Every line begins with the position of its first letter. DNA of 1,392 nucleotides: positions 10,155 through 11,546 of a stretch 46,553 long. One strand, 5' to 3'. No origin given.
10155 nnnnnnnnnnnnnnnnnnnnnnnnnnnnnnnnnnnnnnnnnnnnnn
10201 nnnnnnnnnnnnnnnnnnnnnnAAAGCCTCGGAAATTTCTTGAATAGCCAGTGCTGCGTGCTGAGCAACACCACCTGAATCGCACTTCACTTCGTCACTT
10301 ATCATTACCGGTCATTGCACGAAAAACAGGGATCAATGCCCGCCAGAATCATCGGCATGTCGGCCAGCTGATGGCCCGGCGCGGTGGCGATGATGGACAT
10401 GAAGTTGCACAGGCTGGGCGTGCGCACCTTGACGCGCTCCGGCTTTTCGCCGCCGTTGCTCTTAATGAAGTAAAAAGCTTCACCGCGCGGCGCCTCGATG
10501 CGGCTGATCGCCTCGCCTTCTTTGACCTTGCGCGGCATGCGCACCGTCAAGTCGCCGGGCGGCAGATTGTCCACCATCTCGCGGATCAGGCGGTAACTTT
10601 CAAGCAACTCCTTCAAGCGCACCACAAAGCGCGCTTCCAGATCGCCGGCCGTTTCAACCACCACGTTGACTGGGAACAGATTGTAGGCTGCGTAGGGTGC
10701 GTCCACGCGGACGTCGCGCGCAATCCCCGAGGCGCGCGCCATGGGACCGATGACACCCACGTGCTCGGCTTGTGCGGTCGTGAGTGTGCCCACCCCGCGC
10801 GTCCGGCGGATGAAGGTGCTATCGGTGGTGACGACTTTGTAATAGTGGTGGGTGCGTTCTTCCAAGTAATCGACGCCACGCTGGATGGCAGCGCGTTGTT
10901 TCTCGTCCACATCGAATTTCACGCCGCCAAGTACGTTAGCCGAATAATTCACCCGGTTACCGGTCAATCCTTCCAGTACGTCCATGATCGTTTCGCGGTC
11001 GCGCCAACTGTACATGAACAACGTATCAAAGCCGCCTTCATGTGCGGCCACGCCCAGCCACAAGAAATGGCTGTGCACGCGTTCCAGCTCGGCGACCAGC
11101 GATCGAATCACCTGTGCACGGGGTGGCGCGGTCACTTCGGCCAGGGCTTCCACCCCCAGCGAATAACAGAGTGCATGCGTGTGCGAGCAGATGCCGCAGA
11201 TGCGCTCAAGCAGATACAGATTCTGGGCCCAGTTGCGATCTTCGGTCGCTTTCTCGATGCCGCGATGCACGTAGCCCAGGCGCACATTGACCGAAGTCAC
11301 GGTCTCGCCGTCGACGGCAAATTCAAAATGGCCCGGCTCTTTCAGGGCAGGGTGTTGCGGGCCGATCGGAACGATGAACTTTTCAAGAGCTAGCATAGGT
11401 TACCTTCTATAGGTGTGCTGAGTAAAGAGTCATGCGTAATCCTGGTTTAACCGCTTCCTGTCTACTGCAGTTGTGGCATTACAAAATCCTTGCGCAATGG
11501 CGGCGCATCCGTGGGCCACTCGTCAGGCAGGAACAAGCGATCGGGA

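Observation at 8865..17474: Complex-I-like 10-gene operon whose NuoD homolog is still a bona fide [NiFe] hydrogenase large subunit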

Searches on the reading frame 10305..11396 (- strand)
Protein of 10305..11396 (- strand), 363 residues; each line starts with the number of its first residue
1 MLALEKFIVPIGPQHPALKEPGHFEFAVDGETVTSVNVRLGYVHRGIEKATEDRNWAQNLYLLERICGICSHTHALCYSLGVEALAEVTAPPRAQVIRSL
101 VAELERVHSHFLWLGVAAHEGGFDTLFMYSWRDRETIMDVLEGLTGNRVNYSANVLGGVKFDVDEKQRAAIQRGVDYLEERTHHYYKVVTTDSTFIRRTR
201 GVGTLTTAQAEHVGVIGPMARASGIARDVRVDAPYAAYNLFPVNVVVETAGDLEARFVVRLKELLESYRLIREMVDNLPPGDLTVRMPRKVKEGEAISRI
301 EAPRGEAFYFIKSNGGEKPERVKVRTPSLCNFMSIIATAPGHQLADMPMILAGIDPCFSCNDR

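Call 4: search_protein_families(library=pfam, proteins=[window:10305-11396:-], max_evalue=0.01)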
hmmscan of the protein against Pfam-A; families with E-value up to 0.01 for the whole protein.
window:10305-11396:- (363 aa): 2 families
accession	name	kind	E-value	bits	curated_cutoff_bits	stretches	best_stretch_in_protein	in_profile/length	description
PF00346.24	Complex1_49kDa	-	3.1e-66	223.7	24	2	122-288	3-169/271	Respiratory-chain NADH dehydrogenase, 49 Kd subunit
PF00374.24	NiFeSe_Hases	-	8.8e-13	48.5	25.8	1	45-113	1-69/508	Nickel-dependent hydrogenase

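Call 5: search_protein_families(library=ncbifam, proteins=[window:10305-11396:-], max_evalue=0.01)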
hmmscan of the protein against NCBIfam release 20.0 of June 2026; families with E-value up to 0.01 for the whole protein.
window:10305-11396:- (363 aa): 15 families
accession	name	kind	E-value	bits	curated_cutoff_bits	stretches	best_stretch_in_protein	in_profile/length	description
NF004739.1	PRK06075.1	equivalog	2.1e-97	326.4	360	2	9-287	3-281/384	NADH-quinone oxidoreductase subunit D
TIGR01962.1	NuoD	equivalog_domain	7.7e-85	285.1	459.35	2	6-288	2-284/386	NADH dehydrogenase (quinone) subunit D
NF040602.1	F420_dehyd_FpoD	exception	7.8e-85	285.1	600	1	5-363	6-372/372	F420H2 dehydrogenase subunit FpoD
NF008974.0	PRK12322.1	equivalog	1.5e-79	267.6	522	1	2-357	2-360/366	NADH-quinone oxidoreductase subunit D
NF009808.0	PRK13292.1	equivalog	1.4e-72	244.7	1156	2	5-282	406-683/791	NADH-quinone oxidoreductase subunit B/C/D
NF008728.0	PRK11742.1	equivalog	4.3e-62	210.3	840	2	8-284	216-492/598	NADH-quinone oxidoreductase subunit C/D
NF005649.0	PRK07415.1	equivalog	1.8e-59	201.8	583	2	5-282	9-287/394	NAD(P)H-quinone oxidoreductase subunit H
NF033181.1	NiFeSe_hydrog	equivalog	5e-14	52.1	600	1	24-113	18-106/507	nickel-dependent hydrogenase large subunit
NF045518.1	H2_NiFeSe_large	exception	8.3e-14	51.3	780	2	23-113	15-106/485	NiFeSe hydrogenase large subunit HysA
TIGR03295.1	frhA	equivalog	8.4e-10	38.2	392.5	1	45-113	41-109/412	coenzyme F420 hydrogenase subunit alpha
NF007778.0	PRK10467.1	equivalog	3.9e-08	32.1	969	1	36-112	30-106/567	hydrogenase 2 large subunit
NF040828.1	sulfhyd_ShyA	equivalog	4.6e-08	32.3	700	1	22-123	15-118/415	NAD(P)-dependent hydrogenase/sulfhydrogenase 2 subunit alpha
NF007550.0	PRK10170.1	equivalog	1.7e-07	30.1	1101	1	25-114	34-123/597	Ni/Fe-hydrogenase large subunit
NF041785.2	VhuA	equivalog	1.4e-06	27.1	800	1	44-114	38-108/418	F420-non-reducing hydrogenase Vhu subunit A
NF040832.1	sulfhyd_HydA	equivalog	0.001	18.3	880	0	21-114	16-109/426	NADPH-dependent hydrogenase/sulfhydrogenase 1 subunit alpha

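Call 9: find_homologous_proteins(query=window:10305-11396:-, max_evalue=1e-20)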
Query window:10305-11396:- (363 aa): 7999 proteins with E <= 1e-20 among 8000 candidates; the best 120 are listed.
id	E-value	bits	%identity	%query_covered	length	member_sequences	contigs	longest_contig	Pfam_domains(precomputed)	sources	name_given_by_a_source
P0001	3.9e-227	771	91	100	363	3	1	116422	PF00374.25,PF00346.25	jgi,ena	jgi:NADH-quinone oxidoreductase subunit D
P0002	2.6e-225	765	90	100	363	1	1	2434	PF00374.25,PF00346.25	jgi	jgi:ech hydrogenase subunit E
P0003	4.9e-225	764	90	100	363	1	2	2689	PF00374.25,PF00346.25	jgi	jgi:ech hydrogenase subunit E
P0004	1.3e-224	763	90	100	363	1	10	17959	PF00374.25,PF00346.25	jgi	jgi:ech hydrogenase subunit E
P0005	1.7e-224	763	90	100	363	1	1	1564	PF00374.25,PF00346.25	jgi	jgi:NADH-quinone oxidoreductase subunit D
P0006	4.6e-224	761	90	100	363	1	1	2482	PF00374.25,PF00346.25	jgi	jgi:ech hydrogenase subunit E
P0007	4.6e-224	761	90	100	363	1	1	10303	PF00374.25,PF00346.25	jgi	jgi:ech hydrogenase subunit E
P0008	6.2e-224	761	90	100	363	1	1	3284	PF00374.25,PF00346.25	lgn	-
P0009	8.6e-224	760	90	100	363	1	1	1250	PF00374.25,PF00346.25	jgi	-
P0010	3.1e-223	758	89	100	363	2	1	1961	PF00374.25,PF00346.25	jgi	jgi:ech hydrogenase subunit E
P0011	4.3e-223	758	89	100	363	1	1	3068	PF00374.25,PF00346.25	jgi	jgi:NADH-quinone oxidoreductase subunit D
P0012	4.2e-222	755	90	100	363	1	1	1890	PF00374.25,PF00346.25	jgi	jgi:ech hydrogenase subunit E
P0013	1.5e-221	753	90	100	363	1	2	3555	PF00374.25,PF00346.25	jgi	jgi:ech hydrogenase subunit E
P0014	6.5e-221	751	90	100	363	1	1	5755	PF00374.25,PF00346.25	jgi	jgi:ech hydrogenase subunit E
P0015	1.2e-220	750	89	100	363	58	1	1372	PF00374.25,PF00346.25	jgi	jgi:ech hydrogenase subunit E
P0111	3.6e-186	636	75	99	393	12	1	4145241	PF00374.25,PF00346.25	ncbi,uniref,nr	ncbi:Ni,Fe-hydrogenase III large subunit [Longilinea arvoryzae]|uniref:Ni,Fe-hydrogenase III large s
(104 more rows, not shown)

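Call 11: search_solved_structures(query=window:10305-11396:-, max_evalue=0.00001)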
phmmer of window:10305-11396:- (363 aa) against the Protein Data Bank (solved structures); distinct sequences matched with E-value up to 0.00001: 104 (the best 60 are shown).
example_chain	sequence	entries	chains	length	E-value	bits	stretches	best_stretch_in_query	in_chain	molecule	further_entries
6cfw_L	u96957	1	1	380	1.4e-78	267.7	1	9-363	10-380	Membrane-bound hydrogenase subunit alpha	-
7z0s_E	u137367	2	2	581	2.8e-73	250.2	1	7-363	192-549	Formate hydrogenlyase subunit 5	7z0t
2fug_4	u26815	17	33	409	5.9e-63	216.3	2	5-285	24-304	NADH-quinone oxidoreductase chain 4 | NADH-QUINONE OXIDOREDUCTASE SUBUNIT 4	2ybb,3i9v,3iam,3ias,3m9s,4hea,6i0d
7q5y_B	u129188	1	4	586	5.9e-59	203.1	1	7-279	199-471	NADH-quinone oxidoreductase subunit C/D 2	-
8e9g_D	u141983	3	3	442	9.5e-56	192.6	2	4-285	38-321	NADH-quinone oxidoreductase subunit D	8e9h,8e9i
8ba0_D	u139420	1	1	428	7.9e-52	179.7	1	8-284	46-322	Complex I-49kD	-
8b9z_D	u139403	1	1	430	8.1e-52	179.7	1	8-284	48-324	Complex I-49kD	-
8esw_S2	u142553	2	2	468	1.1e-51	179.2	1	8-284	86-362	Complex I-49kD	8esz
6hum_H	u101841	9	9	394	1.4e-50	175.6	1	5-294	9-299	NAD(P)H-quinone oxidoreductase subunit H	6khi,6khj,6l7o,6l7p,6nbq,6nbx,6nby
6u8y_L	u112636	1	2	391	2.5e-50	174.8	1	10-359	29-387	NADH dehydrogenase subunit D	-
7eu3_H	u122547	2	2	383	9.9e-50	172.8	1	8-292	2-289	NAD(P)H-quinone oxidoreductase subunit H, chloroplastic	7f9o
7wfg_H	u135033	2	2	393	2.1e-48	168.4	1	7-282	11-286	NAD(P)H-quinone oxidoreductase subunit H, chloroplastic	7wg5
9iho_D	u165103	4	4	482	3.7e-47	164.3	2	5-286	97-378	NUCM (49 kDa) subunit of mitochondrial NADH:ubiquinone oxidoreductase (Complex I)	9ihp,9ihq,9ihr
7zm7_C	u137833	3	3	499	3e-46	161.3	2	6-283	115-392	NADH-ubiquinone oxidoreductase 49 kDa subunit-like protein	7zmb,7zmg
6gcs_C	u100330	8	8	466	4.3e-46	160.8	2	5-285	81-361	49-KDA PROTEIN (NUCM) | Subunit NUCM of NADH:Ubiquinone Oxidoreductase (Complex I) | NUCM protein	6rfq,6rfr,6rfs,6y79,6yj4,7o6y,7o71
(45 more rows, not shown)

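Call 28: find_encoding_contigs(protein=P0111, flank=10000, max_places=2)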
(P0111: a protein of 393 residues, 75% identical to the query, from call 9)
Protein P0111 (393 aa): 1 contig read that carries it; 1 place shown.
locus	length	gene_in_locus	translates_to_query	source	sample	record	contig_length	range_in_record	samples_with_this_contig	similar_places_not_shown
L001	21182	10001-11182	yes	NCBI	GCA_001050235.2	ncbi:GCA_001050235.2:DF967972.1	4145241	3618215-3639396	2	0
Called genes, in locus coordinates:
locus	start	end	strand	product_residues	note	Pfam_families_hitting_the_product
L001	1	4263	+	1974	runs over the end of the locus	PF13205:Big_5 (weak), PF17964:Big_10 (faint), PF13205:Big_5, PF11974:bMG3, PF01835:MG2, PF07703:A2M_BRD, PF00207:A2M, PF17973:bMG10, +2 more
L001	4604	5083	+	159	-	PF13244:MbhD, PF00499:Oxidored_q3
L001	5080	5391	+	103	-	PF00420:Oxidored_q2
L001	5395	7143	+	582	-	PF00662:Proton_antipo_N, PF00361:Proton_antipo_M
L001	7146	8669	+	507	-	PF00662:Proton_antipo_N (faint), PF00361:Proton_antipo_M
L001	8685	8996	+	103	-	-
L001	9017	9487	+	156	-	PF01058:Oxidored_q6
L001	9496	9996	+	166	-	PF00329:Complex1_30kDa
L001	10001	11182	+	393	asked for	PF00374:NiFeSe_Hases, PF00346:Complex1_49kDa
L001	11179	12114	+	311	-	PF00146:NADHdh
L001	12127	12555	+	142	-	PF12797:Fer4_2 (faint), PF00037:Fer4 (weak), PF12837:Fer4_6 (faint), PF13237:Fer4_10 (weak), PF14697:Fer4_21, PF12838:Fer4_7, PF13187:Fer4_9 (weak)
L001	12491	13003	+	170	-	PF01750:HycI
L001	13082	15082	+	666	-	PF26626:DUF8201 (weak)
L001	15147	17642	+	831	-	PF01935:DUF87 (weak), PF05872:HerA_C (faint), PF10412:TrwB_AAD_bind (faint)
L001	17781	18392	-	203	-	PF21176:RecR_HhH, PF13662:Toprim_4, PF01751:Toprim, PF21175:RecR_C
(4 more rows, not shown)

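Call 29: find_encoding_contigs(protein=P0001, flank=10000, max_places=2)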
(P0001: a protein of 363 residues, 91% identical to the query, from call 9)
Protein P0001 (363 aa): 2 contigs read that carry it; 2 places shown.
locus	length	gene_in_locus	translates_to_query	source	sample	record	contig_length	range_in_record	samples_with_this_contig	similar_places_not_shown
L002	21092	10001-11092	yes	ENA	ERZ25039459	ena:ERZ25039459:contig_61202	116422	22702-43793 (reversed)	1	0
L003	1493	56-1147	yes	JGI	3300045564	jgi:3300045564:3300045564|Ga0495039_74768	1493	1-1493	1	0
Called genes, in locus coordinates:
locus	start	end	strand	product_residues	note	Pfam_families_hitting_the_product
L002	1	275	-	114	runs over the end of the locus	PF04075:F420H2_quin_red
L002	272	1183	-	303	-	PF00294:PfkB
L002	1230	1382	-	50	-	-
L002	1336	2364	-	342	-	PF12679:ABC2_membrane_2, PF12698:ABC2_membrane_3, PF01061:ABC2_membrane, PF12730:ABC2_membrane_4 (weak)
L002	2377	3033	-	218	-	PF00440:TetR_N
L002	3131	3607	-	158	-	PF01986:DUF123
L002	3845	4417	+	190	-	PF13244:MbhD (weak), PF00499:Oxidored_q3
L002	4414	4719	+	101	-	PF00420:Oxidored_q2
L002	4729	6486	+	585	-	PF00662:Proton_antipo_N, PF00361:Proton_antipo_M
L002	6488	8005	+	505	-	PF00662:Proton_antipo_N (weak), PF00361:Proton_antipo_M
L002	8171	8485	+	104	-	-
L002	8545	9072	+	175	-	PF01058:Oxidored_q6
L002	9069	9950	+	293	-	PF24694:LNS2_PITM1-3 (weak), PF00329:Complex1_30kDa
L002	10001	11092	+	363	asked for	PF00374:NiFeSe_Hases, PF00346:Complex1_49kDa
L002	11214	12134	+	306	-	PF00146:NADHdh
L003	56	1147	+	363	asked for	PF00374:NiFeSe_Hases, PF00346:Complex1_49kDa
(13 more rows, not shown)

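Call 33: find_related_loci(query=A1, collection=genome_contigs, flank=10000)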
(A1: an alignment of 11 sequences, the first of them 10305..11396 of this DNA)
Query A1 (363 aa) in genome_contigs; peptide patterns used: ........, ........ (x = any residue, [..] = any of these).
599 stretches matched a pattern (row limit reached: there are more); 591 encode a relative of the query (tblastn E <= 1e-3); the best 80 are kept; 80 distinct loci.
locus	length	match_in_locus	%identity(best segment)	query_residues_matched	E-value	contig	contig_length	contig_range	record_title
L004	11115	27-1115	91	1-363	0e+0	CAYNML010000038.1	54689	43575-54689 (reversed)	MAG TPA_asm: uncultured Anaerolineae bacterium isolate binchicken_co107_373 genome assembly, contig: NODE_1500_length_54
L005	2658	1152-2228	78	5-363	0e+0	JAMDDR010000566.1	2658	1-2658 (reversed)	MAG: Chloroflexota bacterium isolate FK_Sedi_B_Bin.13 NODE_164088_length_2658_cov_1.50533, whole genome shotgun sequence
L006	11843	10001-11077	77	5-363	0e+0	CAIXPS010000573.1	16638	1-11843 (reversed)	uncultured bacterium isolate AlinenLipids_bin-0794 genome assembly, contig: bin-0794:573/603, whole genome shotgun seque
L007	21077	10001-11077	77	5-363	0e+0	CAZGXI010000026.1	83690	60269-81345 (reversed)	MAG TPA_asm: uncultured Anaerolineae bacterium isolate binchicken_co190_119 genome assembly, contig: NODE_643_length_836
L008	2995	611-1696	75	2-363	0e+0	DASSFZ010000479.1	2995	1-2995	MAG TPA_asm: Anaerolineae bacterium isolate SMAG_U1019 k141_411020, whole genome shotgun sequence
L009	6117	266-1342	75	5-363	0e+0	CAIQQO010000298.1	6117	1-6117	uncultured bacterium isolate LJ_bin-0733 genome assembly, contig: bin-0733:298/497, whole genome shotgun sequence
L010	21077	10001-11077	74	5-363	0e+0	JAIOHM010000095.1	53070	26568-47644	MAG: Anaerolineae bacterium isolate MAG_04 contig_128144, whole genome shotgun sequence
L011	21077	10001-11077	75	5-363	0e+0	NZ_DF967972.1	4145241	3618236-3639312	Longilinea arvoryzae strain KOME-1, whole genome shotgun sequence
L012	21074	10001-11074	76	6-363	0e+0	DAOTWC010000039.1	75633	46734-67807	MAG TPA_asm: Anaerolineae bacterium isolate H113_104 k137_2053490, whole genome shotgun sequence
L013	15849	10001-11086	75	3-363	0e+0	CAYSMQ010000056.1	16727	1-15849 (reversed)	MAG TPA_asm: uncultured Ardenticatenaceae bacterium isolate SRP304980_co1_287 genome assembly, contig: NODE_1775_length_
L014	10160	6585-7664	75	5-363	0e+0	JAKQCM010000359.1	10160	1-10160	MAG: Chloroflexota bacterium isolate USCA_metabat.78 k141_336006, whole genome shotgun sequence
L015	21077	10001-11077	73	5-363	0e+0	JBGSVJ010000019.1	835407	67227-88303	MAG: Anaerolineae bacterium isolate JTS-AC454 k141_2992015, whole genome shotgun sequence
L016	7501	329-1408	73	4-363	0e+0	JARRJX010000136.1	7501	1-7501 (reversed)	MAG: Chloroflexota bacterium isolate Spart_031_MAG scaffold_16906, whole genome shotgun sequence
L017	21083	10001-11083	71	3-363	0e+0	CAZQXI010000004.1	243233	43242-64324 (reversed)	MAG TPA_asm: uncultured Anaerolinea sp. isolate SRP302447_co4_258 genome assembly, contig: NODE_154_length_243233_cov_18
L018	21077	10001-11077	74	5-363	0e+0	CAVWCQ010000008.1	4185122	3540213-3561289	MAG: uncultured Chloroflexia bacterium isolate MFD03899.bin.2.186 genome assembly, contig: contig_6098, whole genome sho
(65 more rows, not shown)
